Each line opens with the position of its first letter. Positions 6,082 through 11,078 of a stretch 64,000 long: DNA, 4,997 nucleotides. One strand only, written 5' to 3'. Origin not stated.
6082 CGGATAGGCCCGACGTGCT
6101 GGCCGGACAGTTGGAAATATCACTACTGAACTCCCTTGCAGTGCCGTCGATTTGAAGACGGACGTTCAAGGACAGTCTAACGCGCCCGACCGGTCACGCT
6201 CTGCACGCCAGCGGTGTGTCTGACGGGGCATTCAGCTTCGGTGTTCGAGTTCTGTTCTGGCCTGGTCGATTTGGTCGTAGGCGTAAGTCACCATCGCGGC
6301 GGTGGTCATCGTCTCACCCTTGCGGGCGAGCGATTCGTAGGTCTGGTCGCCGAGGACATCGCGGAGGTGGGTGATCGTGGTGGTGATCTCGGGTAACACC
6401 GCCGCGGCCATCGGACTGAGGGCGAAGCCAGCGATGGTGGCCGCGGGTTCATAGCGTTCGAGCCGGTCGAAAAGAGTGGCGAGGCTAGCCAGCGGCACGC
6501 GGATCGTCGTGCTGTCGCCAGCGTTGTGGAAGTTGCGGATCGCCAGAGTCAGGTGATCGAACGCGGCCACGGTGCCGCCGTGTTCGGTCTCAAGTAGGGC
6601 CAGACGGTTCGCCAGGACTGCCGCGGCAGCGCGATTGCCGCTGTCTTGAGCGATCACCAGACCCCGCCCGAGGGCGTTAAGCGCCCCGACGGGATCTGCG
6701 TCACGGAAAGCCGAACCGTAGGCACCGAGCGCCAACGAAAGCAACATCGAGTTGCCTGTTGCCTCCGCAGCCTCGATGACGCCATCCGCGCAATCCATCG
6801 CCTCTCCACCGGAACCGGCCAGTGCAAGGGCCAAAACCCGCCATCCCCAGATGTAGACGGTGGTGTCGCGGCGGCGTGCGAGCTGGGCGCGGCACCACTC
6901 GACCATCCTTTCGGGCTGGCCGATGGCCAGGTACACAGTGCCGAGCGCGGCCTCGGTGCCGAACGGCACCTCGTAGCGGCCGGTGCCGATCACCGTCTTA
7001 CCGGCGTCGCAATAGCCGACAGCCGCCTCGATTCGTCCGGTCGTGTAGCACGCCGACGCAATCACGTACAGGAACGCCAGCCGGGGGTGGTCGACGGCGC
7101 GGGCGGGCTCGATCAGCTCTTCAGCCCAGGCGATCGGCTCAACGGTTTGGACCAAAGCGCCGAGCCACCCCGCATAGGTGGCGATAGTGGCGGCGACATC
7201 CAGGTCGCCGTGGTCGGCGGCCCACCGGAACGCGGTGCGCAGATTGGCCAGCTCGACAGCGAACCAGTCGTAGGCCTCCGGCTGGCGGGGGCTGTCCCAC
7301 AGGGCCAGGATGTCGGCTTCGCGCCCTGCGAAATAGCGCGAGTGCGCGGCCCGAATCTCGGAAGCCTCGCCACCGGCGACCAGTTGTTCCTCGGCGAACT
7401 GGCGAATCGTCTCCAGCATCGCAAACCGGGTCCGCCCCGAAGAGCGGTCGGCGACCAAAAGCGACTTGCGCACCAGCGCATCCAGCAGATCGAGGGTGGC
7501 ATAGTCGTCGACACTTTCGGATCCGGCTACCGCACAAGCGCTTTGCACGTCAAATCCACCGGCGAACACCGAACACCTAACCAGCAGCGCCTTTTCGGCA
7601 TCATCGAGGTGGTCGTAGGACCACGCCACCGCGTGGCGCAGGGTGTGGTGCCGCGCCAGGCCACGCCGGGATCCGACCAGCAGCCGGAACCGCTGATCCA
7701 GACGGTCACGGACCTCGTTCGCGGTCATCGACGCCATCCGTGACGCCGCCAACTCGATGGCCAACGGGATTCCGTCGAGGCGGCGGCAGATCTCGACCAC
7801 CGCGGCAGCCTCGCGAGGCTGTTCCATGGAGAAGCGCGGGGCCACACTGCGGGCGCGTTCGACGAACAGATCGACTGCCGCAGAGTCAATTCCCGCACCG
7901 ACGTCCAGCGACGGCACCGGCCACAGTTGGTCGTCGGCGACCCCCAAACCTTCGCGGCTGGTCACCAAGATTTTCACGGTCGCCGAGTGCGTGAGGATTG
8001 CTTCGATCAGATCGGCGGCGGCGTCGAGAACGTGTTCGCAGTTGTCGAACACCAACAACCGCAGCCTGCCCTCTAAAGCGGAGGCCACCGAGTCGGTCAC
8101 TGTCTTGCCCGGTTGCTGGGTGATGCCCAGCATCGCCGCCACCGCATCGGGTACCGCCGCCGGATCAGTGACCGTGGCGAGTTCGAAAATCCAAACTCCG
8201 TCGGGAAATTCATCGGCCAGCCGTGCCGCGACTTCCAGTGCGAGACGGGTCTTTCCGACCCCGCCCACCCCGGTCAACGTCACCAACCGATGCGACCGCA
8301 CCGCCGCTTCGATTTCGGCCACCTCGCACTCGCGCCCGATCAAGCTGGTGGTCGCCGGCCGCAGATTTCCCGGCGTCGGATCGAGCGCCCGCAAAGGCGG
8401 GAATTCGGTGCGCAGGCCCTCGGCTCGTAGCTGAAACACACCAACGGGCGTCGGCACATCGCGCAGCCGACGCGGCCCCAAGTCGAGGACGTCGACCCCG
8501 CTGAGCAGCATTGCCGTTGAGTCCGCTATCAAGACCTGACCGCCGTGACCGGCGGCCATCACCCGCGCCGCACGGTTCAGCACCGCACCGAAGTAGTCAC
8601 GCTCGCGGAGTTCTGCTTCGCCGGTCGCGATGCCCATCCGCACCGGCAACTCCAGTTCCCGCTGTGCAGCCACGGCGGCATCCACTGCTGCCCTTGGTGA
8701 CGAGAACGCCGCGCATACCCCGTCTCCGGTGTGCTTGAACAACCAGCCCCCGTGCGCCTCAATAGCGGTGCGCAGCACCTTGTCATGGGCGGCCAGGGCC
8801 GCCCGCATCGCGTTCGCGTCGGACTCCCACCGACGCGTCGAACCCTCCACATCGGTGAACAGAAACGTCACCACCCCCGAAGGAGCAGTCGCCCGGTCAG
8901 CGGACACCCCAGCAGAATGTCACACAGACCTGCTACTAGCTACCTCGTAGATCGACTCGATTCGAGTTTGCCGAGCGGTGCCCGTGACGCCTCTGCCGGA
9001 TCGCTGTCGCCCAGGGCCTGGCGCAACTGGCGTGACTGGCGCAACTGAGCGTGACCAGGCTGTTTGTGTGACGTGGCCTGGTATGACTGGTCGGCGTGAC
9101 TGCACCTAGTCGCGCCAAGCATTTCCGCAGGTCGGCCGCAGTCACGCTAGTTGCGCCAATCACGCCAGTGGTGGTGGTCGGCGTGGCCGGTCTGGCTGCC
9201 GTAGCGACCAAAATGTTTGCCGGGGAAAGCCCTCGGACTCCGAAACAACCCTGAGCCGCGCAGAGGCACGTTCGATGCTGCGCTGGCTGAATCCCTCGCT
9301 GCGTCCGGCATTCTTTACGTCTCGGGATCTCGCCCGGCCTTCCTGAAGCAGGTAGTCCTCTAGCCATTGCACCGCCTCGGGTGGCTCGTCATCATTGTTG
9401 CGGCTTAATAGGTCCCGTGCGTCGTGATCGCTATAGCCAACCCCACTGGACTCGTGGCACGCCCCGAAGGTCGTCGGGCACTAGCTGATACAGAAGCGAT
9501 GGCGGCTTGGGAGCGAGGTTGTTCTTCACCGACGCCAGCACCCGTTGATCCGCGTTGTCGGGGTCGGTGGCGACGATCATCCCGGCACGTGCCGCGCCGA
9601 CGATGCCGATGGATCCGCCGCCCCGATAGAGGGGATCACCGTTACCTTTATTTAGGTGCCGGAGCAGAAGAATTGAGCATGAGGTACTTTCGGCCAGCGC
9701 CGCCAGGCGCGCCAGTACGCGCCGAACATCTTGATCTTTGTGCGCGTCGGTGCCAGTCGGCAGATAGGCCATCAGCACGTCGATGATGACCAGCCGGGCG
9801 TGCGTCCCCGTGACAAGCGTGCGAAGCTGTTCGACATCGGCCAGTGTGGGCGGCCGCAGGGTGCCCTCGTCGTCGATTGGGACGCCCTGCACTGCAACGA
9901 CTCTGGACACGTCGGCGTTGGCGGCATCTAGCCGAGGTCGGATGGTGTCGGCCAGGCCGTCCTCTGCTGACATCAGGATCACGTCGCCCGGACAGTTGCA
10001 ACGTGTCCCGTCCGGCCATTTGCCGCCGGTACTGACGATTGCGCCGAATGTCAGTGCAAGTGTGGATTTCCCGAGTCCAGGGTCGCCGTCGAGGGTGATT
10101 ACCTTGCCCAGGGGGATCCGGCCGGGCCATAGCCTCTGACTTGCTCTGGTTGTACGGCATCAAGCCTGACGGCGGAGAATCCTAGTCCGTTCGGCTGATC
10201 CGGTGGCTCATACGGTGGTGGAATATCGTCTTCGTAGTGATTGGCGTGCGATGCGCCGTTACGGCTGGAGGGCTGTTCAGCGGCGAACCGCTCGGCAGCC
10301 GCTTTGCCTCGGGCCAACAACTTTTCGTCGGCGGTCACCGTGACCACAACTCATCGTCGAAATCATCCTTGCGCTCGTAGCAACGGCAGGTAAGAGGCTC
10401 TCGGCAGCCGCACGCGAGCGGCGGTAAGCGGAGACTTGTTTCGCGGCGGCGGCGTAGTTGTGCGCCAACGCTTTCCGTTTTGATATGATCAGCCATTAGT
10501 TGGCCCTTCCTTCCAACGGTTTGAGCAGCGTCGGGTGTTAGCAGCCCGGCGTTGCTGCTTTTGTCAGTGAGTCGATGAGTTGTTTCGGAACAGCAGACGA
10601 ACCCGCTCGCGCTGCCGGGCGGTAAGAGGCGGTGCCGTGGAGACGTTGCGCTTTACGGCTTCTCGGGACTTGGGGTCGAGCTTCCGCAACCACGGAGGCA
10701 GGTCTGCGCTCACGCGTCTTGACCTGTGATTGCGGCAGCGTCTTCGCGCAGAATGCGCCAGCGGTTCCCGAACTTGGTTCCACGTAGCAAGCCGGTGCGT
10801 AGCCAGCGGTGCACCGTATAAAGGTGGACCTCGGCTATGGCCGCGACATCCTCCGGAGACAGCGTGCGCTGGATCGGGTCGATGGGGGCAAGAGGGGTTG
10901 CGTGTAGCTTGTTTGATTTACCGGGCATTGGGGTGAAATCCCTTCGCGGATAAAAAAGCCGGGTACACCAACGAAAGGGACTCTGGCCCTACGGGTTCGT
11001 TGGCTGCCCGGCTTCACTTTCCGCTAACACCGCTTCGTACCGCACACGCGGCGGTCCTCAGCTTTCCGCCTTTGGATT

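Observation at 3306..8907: Co-directional two-cyclase cassette (cyclase-STAND-TPR, two orphan ORFs, membrane HAMP-cyclase) inside mobile-element-flanked DNA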

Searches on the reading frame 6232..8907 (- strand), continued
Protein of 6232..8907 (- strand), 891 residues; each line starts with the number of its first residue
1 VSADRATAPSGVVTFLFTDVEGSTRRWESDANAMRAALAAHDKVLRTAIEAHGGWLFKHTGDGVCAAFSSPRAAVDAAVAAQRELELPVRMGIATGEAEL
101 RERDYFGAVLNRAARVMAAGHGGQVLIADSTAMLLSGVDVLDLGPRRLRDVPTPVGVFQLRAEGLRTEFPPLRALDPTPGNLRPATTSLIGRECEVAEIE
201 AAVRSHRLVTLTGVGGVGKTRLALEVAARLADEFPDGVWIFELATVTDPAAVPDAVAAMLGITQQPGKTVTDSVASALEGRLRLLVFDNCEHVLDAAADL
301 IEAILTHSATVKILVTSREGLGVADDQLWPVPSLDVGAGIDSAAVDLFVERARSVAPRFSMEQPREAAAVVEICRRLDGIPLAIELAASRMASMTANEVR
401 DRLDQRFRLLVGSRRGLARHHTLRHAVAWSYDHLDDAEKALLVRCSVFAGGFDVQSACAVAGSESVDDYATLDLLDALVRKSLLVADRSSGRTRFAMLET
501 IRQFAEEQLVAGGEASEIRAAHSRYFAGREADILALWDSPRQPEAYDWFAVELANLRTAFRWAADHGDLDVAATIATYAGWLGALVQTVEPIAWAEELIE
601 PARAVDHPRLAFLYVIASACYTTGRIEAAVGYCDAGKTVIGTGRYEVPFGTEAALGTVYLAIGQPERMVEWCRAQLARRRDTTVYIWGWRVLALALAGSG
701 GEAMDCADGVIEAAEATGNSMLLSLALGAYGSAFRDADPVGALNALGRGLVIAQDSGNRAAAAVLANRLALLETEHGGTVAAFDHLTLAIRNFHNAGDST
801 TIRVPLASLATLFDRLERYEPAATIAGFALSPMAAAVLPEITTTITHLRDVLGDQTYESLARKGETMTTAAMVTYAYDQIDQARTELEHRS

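Call 110: search_dna_similar(query=window:6232-8907:-, collection=phages, mode=protein, max_evalue=0.00001, max_rows=10)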
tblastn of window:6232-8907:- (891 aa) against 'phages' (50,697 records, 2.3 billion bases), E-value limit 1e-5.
Records with a match: 4; places in all: 4; records where one place covers at least 80% of the query: 0.
Best place of each record, by identity: <60% 4.
By first word of the organism name: Bacteriophage 3; uncultured 1.
By host as written in the record: - 4.
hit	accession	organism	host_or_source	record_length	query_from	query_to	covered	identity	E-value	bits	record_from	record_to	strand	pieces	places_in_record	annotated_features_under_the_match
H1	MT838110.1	Bacteriophage sp.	human fecal samples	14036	13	581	64%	36.8%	3e-46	186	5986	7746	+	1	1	record has no annotation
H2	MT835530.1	Bacteriophage sp.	human fecal samples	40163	174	590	47%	38.1%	7e-39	163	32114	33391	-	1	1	record has no annotation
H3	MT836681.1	Bacteriophage sp.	human fecal samples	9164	223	560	38%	35.3%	1e-17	95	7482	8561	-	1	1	record has no annotation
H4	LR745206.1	uncultured phage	metagenomic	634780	14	116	12%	29.3%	7e-8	63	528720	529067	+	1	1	record has no annotation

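Call 111: search_dna_similar(query=window:6232-8907:-, collection=plasmids, mode=protein, max_evalue=1e-20, max_rows=12)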
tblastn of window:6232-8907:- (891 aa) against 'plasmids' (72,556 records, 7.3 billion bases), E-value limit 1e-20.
Records with a match: 253; places in all: 445; records where one place covers at least 80% of the query: 0.
Best place of each record, by identity: <60% 253.
By first word of the organism name: Streptomyces 48; Rhizobium 47; Rhodococcus 42; Sinorhizobium 35; Paraburkholderia 11; Burkholderia 9; Bradyrhizobium 6; Agrobacterium 5; Deinococcus 5; Azospirillum 4; and 29 more.
By predicted mobility (MOB-suite, as given by PLSDB): non-mobilizable 136; conjugative 69; mobilizable 48.
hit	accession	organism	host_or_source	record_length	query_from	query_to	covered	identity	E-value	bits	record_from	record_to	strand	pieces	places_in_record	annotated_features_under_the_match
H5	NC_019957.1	Mycobacterium sp. JS623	-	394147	6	569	63%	41.0%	6e-85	306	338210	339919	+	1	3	LuxR family transcriptional regulator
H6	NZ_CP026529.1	Sinorhizobium meliloti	Medicago sativa L. subsp. ambigua,Cell ...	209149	5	563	63%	40.6%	3e-84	304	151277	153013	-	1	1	hypothetical protein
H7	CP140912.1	Sinorhizobium medicae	Medicago lupulina,whole organism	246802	5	563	60%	41.2%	1e-75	311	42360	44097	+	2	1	adenylate/guanylate cyclase domain-containing protein | hypothetical protein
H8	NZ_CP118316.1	Rhodococcus sp. DK180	pure culture,crude oil-contaminated soil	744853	180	754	65%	33.5%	1e-39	167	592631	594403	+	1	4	protein kinase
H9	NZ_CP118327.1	Rhodococcus sp. DK17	pure culture,crude oil-contaminated soil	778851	180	754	65%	33.5%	1e-39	167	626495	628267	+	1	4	protein kinase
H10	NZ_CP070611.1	Rhodococcus koreensis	cell culture,rhizosphere of apple ...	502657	146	684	60%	34.4%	2e-37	160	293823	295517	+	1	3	protein kinase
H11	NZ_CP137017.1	Sinorhizobium fredii GR64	Phaseolus vulgaris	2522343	2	629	70%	29.3%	7e-48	193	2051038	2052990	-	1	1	record has no annotation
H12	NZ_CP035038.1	Sinorhizobium fredii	single cell,soil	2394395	2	629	70%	29.2%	2e-47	192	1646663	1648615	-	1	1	none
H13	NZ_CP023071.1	Sinorhizobium fredii CCBAU 83666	G.max,nodule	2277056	2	629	70%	29.2%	2e-47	192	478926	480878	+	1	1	record has no annotation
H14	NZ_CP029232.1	Sinorhizobium fredii CCBAU 45436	Glycine max,cell culture,plant root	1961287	5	629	70%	29.2%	1e-49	198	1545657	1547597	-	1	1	record has no annotation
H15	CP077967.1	Streptomyces lavendulae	Citrus reticulata,single cell,soil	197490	165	640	53%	37.8%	1e-32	144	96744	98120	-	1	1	record has no annotation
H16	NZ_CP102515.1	Streptomyces yangpuensis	Crocus sativus,pure culture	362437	165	640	53%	37.8%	1e-32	144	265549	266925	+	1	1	BTAD domain-containing putative transcriptional regulator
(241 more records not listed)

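Call 116: find_encoding_contigs(protein=P0069, flank=7000, max_places=1)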
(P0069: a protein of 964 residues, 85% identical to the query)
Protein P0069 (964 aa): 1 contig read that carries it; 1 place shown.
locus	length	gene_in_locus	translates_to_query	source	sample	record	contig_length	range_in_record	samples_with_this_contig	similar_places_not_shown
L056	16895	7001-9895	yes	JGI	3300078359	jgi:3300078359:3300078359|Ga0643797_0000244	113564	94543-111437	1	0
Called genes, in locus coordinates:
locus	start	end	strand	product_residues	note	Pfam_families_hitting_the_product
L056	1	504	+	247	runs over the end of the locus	PF00106:adh_short, PF08659:KR, PF13561:adh_short_C2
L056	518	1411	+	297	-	PF13379:NMT1_2 (faint), PF09084:NMT1, PF12974:Phosphonate-bd (weak)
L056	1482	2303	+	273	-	PF00106:adh_short, PF08659:KR, PF13561:adh_short_C2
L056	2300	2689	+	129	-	PF02627:CMD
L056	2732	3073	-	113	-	PF02583:Trns_repr_metal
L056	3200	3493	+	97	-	-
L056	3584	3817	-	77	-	-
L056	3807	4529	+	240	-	-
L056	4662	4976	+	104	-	-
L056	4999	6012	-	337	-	-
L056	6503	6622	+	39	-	-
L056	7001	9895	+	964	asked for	PF00211:Guanylate_cyc (faint), PF13191:AAA_16 (weak), PF13401:AAA_22 (weak), PF25872:HTH_77, PF00196:GerE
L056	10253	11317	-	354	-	PF28211:GlpR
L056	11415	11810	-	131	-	PF00583:Acetyltransf_1, PF13302:Acetyltransf_3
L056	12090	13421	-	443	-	PF03453:MoeA_N, PF00994:MoCF_biosynth, PF03454:MoeA_C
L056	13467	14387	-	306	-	PF00483:NTP_transferase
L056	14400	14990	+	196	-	PF01812:5-FTHF_cyc-lig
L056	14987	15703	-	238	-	PF07510:GmrSD_C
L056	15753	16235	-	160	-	PF13577:SnoaL_4 (weak), PF14534:DUF4440 (weak)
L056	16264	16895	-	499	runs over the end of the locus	PF01494:FAD_binding_3 (weak), PF04820:Trp_halogenase (faint)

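Call 117: find_encoding_contigs(protein=P0067, flank=7000, max_places=1)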
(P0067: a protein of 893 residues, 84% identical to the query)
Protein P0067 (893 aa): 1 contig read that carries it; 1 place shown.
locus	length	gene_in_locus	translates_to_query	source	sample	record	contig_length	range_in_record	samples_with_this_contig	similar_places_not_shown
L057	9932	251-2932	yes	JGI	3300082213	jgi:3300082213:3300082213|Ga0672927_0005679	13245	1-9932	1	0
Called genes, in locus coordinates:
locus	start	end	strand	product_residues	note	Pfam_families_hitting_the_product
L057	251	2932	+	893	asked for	PF00211:Guanylate_cyc (faint), PF13191:AAA_16 (weak), PF13401:AAA_22 (faint), PF25872:HTH_77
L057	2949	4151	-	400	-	PF01548:DEDD_Tnp_IS110, PF02371:Transposase_20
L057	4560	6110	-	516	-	PF12697:Abhydrolase_6, PF00561:Abhydrolase_1, PF00211:Guanylate_cyc (faint)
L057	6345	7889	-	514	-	PF00561:Abhydrolase_1, PF00211:Guanylate_cyc (faint)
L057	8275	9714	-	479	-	-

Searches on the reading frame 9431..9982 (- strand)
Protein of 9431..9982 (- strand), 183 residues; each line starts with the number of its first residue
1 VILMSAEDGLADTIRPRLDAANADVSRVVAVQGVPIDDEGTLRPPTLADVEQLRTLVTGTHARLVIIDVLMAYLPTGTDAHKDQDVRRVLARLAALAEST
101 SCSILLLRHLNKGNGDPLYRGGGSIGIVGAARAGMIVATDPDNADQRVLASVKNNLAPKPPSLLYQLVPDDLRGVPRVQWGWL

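Call 11: search_protein_families(library=pfam, proteins=[window:9431-9982:-], max_evalue=0.01)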
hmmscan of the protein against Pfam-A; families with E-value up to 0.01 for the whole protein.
window:9431-9982:- (183 aa): 1 family
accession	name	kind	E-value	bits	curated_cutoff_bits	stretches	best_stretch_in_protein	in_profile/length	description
PF13481.12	AAA_25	-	3.5e-15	56.6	27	1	3-114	77-194/195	AAA domain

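Call 41: search_protein_families(library=phrogs, proteins=[window:9431-9982:-], max_evalue=0.01)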
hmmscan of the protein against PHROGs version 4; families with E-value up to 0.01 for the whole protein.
window:9431-9982:- (183 aa): 5 families
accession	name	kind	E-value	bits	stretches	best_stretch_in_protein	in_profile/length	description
phrog_3123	-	unknown function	1.7e-07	31.2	1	37-116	441-511/583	-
phrog_906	-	DNA, RNA and nucleotide metabolism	6.7e-07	29.4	1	49-146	612-705/872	DNA polymerase/primase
phrog_10729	-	DNA, RNA and nucleotide metabolism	9.5e-07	28.4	1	4-155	446-594/722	DNA polymerase/primase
phrog_239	-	DNA, RNA and nucleotide metabolism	3.8e-06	27.1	1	51-118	458-534/801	DNA primase/helicase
phrog_243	-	DNA, RNA and nucleotide metabolism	0.00019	21.5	1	43-122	121-207/273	DnaB-like replicative helicase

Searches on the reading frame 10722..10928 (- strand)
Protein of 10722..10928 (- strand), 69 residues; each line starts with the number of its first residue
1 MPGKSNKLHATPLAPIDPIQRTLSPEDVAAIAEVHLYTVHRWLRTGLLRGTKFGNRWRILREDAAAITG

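Call 41: search_protein_families(library=phrogs, proteins=[window:10722-10928:-], max_evalue=0.01)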
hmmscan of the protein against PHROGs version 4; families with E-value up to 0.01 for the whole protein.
window:10722-10928:- (69 aa): 6 families
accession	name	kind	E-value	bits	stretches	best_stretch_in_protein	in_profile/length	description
phrog_66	-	integration and excision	3.3e-06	28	1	12-66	83-138/412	excisionase and transcriptional regulator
phrog_6401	-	DNA, RNA and nucleotide metabolism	1.7e-05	25.6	1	18-63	5-51/64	DNA binding protein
phrog_10045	-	DNA, RNA and nucleotide metabolism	0.00063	20.5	1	26-66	24-65/74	HTH DNA binding protein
phrog_1840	-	integration and excision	0.0011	20.4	1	21-67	5-52/90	excisionase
phrog_2907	-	integration and excision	0.0027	19.1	1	21-66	5-55/117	excisionase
phrog_7950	-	transcription regulation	0.0043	18.1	1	22-43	20-41/68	transcriptional repressor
